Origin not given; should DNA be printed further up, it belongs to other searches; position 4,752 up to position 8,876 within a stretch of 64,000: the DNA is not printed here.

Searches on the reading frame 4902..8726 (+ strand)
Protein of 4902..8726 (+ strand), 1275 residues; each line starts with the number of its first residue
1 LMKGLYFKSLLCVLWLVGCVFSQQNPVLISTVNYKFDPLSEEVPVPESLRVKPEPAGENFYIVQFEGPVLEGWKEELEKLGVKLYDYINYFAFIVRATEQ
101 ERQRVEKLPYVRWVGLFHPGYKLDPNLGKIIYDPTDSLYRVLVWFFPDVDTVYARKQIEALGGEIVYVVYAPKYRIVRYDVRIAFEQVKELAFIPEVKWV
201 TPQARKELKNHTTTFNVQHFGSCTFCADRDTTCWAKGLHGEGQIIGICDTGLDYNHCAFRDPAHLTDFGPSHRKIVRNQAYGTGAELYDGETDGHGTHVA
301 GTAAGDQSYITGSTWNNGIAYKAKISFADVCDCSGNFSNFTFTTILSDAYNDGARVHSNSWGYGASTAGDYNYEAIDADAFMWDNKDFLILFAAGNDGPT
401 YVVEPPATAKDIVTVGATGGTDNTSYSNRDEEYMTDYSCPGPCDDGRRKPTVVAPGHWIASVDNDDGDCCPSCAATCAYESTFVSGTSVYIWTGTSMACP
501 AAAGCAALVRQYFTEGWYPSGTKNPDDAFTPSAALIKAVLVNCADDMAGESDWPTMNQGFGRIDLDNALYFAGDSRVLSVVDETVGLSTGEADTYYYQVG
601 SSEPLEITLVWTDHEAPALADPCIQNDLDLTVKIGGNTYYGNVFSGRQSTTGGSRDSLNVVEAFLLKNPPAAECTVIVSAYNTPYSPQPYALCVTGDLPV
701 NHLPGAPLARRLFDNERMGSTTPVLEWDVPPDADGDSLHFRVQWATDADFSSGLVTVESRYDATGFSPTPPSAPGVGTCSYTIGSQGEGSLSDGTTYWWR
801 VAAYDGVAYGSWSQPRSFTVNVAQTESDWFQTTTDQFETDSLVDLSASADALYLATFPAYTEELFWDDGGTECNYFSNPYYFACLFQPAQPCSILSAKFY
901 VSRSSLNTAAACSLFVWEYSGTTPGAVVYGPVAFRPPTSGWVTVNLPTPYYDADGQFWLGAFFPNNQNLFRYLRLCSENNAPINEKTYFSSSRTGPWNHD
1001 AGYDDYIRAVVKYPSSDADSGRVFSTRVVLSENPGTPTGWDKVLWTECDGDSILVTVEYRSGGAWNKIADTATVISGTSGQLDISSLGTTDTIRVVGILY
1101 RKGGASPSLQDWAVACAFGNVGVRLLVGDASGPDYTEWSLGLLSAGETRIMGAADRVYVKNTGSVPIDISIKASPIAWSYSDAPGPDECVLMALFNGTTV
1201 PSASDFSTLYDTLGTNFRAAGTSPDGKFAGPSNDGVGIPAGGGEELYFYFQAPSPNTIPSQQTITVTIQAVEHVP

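Call 14: search_protein_families(library=pfam, proteins=[window:4902-8726:+], max_evalue=0.001)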
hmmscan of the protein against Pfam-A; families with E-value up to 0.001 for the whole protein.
window:4902-8726:+ (1275 aa): 2 families
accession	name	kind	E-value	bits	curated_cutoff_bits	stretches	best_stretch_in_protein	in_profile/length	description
PF00082.27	Peptidase_S8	-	1.2e-45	156.5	21.8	1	240-559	1-286/288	Subtilase family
PF00041.27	fn3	-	0.00038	21.1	25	1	719-818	12-83/84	Fibronectin type III domain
